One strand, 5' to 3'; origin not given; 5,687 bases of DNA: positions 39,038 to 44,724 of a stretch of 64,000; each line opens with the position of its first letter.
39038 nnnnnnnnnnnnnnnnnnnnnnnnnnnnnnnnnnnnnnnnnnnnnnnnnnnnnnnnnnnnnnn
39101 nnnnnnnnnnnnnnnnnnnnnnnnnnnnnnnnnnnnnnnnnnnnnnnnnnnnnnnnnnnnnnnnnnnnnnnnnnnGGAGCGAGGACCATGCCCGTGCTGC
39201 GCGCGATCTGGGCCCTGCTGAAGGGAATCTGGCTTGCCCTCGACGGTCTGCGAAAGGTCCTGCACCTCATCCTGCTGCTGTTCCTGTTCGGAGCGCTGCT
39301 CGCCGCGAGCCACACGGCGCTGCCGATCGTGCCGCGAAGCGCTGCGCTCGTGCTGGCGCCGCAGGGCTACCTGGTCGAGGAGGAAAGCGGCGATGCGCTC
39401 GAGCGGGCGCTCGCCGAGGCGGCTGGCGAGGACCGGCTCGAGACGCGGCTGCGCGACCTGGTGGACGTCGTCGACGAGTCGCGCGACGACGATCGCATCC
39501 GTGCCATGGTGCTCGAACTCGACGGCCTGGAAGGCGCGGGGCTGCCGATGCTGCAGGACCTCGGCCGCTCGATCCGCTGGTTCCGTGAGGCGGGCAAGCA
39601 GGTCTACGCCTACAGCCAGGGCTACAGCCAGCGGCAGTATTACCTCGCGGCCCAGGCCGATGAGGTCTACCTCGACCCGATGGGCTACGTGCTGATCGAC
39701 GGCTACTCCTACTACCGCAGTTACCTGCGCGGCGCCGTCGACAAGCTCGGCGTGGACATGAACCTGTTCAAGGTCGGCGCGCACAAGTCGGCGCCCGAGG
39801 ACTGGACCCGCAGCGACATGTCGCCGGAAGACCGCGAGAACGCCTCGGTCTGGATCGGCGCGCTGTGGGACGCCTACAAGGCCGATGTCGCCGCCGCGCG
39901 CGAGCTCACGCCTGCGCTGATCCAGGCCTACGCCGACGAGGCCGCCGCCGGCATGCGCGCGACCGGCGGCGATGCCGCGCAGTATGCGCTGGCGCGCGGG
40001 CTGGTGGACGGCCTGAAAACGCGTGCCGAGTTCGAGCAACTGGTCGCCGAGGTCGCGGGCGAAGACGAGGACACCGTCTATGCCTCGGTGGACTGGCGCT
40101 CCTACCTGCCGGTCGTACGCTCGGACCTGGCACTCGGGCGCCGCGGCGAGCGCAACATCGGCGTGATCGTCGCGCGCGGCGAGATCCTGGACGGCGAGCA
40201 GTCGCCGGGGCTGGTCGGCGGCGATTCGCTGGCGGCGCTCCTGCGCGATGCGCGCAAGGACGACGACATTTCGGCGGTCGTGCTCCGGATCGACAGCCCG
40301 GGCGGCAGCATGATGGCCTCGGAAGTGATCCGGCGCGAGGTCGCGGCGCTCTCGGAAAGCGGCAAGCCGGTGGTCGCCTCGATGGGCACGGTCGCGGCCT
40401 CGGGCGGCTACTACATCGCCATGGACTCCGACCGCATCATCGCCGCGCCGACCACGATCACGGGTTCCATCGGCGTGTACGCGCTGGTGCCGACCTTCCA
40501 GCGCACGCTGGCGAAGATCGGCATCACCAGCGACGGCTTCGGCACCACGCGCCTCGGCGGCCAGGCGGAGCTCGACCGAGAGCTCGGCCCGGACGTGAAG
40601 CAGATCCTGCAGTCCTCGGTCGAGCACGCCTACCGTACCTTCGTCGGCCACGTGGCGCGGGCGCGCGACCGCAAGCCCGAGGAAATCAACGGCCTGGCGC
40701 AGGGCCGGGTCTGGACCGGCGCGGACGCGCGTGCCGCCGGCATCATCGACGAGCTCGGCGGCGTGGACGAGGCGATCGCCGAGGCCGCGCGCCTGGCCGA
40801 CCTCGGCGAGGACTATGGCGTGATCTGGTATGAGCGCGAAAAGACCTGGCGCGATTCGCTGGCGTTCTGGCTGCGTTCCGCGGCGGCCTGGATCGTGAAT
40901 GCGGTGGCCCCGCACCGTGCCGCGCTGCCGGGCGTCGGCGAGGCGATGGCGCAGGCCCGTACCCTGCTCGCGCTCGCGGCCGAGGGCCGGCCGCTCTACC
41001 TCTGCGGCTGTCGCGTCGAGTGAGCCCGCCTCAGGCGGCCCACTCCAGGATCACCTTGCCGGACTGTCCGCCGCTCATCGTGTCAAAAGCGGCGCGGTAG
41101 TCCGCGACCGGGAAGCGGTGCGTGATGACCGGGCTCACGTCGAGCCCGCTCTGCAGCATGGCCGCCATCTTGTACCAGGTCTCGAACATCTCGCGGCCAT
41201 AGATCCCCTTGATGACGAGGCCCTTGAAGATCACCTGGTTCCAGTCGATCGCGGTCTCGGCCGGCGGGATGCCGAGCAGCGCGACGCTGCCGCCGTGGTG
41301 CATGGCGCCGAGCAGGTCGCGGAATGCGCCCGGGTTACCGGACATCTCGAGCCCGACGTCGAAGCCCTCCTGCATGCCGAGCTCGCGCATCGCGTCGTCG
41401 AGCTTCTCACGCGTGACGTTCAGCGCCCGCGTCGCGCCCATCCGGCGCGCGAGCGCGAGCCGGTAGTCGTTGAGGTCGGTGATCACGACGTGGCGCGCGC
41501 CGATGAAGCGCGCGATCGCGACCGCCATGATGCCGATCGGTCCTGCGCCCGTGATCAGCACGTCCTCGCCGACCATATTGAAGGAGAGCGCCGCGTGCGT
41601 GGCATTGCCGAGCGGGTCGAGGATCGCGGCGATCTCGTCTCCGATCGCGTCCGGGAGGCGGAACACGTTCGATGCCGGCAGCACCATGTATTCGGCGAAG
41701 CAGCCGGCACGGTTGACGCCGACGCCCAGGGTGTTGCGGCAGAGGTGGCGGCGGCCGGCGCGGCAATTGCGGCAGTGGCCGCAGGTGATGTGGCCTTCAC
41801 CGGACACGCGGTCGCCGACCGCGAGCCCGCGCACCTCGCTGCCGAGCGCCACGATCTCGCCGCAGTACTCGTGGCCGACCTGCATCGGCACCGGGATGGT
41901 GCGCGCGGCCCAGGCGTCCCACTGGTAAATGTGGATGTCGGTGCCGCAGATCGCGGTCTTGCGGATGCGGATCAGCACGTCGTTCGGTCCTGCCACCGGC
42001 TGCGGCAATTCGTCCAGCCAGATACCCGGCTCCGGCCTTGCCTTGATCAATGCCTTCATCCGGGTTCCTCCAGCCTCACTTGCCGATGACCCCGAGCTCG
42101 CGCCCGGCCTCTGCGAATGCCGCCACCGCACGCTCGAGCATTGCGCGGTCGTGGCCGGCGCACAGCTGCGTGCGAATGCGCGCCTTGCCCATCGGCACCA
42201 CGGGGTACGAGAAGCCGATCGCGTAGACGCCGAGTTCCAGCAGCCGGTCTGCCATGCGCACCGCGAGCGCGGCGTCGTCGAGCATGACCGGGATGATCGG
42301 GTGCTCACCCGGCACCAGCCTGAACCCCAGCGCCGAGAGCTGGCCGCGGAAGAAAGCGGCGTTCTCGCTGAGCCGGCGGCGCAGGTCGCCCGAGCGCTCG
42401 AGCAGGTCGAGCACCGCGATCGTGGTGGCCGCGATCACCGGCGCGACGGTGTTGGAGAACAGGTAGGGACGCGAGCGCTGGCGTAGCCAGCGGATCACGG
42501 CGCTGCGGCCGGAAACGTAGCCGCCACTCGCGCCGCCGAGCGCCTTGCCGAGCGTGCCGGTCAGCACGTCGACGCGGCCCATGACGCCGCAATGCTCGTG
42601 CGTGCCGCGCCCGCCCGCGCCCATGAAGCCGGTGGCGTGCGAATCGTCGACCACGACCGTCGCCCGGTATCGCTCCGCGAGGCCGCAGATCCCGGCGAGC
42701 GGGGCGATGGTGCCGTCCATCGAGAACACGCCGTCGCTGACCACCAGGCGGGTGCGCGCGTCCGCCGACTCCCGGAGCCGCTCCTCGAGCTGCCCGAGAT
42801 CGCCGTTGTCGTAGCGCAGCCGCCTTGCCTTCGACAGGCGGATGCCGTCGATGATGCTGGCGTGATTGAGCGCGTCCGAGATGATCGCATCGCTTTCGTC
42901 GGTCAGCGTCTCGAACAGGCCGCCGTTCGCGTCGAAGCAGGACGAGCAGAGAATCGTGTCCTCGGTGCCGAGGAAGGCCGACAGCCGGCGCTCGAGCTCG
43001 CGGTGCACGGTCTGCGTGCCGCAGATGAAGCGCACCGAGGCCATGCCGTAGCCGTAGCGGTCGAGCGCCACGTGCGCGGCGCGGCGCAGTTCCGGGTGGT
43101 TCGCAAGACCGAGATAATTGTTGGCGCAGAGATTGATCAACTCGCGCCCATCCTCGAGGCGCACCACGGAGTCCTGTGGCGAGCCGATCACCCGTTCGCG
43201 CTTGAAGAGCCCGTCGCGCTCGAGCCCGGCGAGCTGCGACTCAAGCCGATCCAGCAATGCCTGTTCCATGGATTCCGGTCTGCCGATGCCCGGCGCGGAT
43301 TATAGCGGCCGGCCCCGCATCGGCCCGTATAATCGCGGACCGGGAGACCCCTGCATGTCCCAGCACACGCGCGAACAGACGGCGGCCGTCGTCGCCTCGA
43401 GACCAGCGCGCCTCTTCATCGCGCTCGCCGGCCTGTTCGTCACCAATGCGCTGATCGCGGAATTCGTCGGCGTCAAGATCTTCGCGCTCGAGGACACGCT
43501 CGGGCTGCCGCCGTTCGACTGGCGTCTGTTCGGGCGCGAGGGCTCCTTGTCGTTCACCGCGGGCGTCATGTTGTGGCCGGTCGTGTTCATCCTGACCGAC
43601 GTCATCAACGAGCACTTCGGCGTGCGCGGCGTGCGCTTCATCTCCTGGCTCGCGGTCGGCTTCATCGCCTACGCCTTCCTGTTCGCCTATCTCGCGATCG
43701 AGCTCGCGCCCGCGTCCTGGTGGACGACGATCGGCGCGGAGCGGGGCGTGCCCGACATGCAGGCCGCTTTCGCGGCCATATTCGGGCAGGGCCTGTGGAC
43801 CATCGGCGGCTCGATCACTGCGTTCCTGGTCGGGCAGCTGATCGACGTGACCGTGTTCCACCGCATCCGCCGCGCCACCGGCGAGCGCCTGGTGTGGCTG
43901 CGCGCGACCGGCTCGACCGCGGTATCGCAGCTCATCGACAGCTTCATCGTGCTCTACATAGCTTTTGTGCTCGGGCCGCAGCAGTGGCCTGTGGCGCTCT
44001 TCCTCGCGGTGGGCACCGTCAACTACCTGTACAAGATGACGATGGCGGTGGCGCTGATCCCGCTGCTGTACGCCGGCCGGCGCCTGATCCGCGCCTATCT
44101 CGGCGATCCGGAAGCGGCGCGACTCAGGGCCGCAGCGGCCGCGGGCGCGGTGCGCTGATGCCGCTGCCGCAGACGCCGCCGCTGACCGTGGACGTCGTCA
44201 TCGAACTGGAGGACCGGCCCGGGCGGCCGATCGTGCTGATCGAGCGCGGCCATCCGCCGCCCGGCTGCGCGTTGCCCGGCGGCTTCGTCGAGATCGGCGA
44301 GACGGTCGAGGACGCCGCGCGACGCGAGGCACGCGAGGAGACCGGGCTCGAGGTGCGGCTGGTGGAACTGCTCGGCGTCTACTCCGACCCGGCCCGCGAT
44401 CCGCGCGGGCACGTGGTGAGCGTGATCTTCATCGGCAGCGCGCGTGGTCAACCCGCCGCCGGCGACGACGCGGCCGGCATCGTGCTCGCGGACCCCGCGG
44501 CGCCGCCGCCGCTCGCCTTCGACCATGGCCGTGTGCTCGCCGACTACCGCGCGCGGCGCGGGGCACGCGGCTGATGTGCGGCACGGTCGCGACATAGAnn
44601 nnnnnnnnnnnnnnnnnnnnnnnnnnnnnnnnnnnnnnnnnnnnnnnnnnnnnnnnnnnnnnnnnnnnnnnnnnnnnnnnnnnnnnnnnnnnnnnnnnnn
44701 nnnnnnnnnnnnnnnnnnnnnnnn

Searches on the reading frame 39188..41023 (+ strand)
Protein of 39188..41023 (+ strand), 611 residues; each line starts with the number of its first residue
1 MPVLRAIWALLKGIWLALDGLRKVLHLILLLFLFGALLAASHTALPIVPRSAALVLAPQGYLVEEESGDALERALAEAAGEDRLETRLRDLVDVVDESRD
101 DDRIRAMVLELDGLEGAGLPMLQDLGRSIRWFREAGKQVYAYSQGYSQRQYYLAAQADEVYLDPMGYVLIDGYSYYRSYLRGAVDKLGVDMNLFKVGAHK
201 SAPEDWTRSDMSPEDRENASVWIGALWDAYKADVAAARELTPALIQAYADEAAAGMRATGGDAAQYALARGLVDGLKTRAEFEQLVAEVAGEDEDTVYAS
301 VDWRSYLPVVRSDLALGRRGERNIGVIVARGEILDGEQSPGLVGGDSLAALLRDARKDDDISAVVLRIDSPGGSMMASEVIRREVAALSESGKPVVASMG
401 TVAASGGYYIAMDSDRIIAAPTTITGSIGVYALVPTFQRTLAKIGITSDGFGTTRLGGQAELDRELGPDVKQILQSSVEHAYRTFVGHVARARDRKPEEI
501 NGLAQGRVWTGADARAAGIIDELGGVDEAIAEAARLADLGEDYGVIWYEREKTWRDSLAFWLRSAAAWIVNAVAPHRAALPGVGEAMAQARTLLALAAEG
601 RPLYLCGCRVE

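Call 73: search_protein_families(library=pfam, proteins=[window:39188-41023:+], max_evalue=0.00001)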
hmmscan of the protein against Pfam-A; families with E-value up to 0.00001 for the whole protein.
window:39188-41023:+ (611 aa): 2 families
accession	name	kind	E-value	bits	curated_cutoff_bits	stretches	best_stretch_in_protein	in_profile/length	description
PF01343.23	Peptidase_S49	-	7.7e-71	237.5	24.9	2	389-539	3-153/154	Peptidase family S49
PF25145.1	NfeD1b_N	-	1.2e-07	31.9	40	1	357-429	27-96/189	NfeD1b, N-terminal domain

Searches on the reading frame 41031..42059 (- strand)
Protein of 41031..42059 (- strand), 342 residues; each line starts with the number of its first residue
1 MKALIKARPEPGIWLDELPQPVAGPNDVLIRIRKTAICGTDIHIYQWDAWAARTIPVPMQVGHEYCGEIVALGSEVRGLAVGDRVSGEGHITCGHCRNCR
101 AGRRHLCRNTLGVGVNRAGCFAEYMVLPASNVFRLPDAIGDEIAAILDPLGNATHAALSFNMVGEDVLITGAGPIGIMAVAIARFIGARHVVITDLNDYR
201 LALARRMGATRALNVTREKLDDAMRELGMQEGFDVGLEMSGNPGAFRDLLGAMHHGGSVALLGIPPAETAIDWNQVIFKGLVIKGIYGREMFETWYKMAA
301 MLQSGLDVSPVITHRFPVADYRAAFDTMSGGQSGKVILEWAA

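Call 73: search_protein_families(library=pfam, proteins=[window:41031-42059:-], max_evalue=0.00001)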
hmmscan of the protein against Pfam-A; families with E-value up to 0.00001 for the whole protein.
window:41031-42059:- (342 aa): 4 families
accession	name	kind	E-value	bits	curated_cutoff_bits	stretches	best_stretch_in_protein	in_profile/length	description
PF08240.17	ADH_N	-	1.3e-31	109.3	23.5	1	24-137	1-104/104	Alcohol dehydrogenase GroES-like domain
PF00107.32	ADH_zinc_N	-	8.1e-29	100.6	31.8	1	174-303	1-128/129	Zinc-binding dehydrogenase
PF16912.11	Glu_dehyd_C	-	4.7e-11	43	34.9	1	154-329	21-202/211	Glucose dehydrogenase C-terminus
PF13602.12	ADH_zinc_N_2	-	1.5e-06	29.6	27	0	208-338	2-134/134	Zinc-binding dehydrogenase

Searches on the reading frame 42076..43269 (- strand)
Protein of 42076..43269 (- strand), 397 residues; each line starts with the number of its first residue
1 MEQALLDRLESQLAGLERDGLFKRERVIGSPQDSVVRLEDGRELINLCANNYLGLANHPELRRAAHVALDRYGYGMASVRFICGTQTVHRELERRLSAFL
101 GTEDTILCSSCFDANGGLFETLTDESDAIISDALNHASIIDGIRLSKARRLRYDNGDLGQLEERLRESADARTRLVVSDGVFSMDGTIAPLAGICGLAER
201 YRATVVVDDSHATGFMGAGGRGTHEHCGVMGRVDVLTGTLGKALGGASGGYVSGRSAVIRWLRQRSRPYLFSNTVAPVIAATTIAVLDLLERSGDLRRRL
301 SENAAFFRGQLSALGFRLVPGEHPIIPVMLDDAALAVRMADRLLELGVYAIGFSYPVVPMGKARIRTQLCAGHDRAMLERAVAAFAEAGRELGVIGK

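Call 73: search_protein_families(library=pfam, proteins=[window:42076-43269:-], max_evalue=0.00001)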
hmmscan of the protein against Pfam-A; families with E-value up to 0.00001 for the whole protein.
window:42076-43269:- (397 aa): 1 family
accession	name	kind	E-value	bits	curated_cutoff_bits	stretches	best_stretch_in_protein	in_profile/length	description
PF00155.27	Aminotran_1_2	-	3.5e-60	204.5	19.7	1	43-385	2-361/361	Aminotransferase class I and II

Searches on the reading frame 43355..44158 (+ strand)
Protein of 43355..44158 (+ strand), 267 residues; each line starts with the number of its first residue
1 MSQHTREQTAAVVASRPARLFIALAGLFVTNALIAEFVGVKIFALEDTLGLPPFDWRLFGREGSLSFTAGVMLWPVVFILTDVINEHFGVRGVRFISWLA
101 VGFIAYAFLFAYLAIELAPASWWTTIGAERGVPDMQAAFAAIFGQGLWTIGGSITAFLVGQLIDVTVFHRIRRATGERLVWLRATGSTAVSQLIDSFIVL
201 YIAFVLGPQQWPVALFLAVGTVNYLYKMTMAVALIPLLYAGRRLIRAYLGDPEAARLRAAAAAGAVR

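Call 73: search_protein_families(library=pfam, proteins=[window:43355-44158:+], max_evalue=0.00001)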
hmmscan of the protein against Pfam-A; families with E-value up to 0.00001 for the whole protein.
window:43355-44158:+ (267 aa): 1 family
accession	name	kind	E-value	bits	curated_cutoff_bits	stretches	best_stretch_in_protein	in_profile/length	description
PF02592.20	Vut_1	-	3.1e-43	148.2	27.2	1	68-240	1-151/152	Putative vitamin uptake transporter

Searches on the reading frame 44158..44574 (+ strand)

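Call 73: search_protein_families(library=pfam, proteins=[window:44158-44574:+], max_evalue=0.00001)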
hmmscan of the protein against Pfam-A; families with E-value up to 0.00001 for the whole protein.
window:44158-44574:+ (138 aa): 1 family
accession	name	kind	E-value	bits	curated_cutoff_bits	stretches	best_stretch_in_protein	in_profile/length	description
PF00293.34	NUDIX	-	1.4e-23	83.8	21.1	1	9-127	4-131/134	NUDIX domain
